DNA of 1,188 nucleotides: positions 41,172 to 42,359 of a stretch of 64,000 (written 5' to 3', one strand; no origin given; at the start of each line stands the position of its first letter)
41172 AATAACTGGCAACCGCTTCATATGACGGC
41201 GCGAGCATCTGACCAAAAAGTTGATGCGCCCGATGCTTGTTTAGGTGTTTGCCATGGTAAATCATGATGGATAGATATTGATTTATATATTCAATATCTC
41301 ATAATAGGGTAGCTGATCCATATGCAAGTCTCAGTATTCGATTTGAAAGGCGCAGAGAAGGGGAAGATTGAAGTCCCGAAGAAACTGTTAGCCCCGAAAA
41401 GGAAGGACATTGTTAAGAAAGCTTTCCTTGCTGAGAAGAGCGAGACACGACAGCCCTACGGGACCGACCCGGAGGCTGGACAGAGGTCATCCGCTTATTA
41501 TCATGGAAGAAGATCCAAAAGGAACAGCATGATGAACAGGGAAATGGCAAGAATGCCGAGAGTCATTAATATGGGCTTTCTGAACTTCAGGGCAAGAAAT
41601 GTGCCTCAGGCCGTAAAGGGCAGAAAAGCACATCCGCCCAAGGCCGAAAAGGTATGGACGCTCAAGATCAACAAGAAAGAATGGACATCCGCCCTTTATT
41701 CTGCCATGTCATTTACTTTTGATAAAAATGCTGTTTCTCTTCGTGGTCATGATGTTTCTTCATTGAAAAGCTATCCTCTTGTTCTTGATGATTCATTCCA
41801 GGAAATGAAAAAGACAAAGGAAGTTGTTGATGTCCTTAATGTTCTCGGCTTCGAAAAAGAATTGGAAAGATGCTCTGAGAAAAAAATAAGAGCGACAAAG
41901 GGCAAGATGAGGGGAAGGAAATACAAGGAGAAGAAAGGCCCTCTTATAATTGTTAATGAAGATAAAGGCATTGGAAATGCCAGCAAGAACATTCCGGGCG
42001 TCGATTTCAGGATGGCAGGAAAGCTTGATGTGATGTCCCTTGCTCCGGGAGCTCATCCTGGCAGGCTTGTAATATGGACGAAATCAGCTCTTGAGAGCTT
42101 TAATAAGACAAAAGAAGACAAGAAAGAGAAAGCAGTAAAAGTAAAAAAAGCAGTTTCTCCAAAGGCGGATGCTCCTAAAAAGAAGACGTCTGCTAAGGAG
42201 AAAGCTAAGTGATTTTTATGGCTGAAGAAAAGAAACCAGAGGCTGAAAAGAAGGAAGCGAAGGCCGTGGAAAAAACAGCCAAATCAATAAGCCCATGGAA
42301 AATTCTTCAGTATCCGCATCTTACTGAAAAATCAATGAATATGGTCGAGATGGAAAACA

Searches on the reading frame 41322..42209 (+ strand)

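Call 41: search_protein_families(library=pfam, proteins=[window:41322-42209:+], max_evalue=0.00001)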
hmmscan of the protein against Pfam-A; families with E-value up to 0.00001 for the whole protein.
window:41322-42209:+ (296 aa): 1 family
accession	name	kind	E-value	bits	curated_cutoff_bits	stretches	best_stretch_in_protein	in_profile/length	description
PF00573.27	Ribosomal_L4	-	8.9e-32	110.7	25.8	1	17-262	2-189/190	Ribosomal protein L4/L1 family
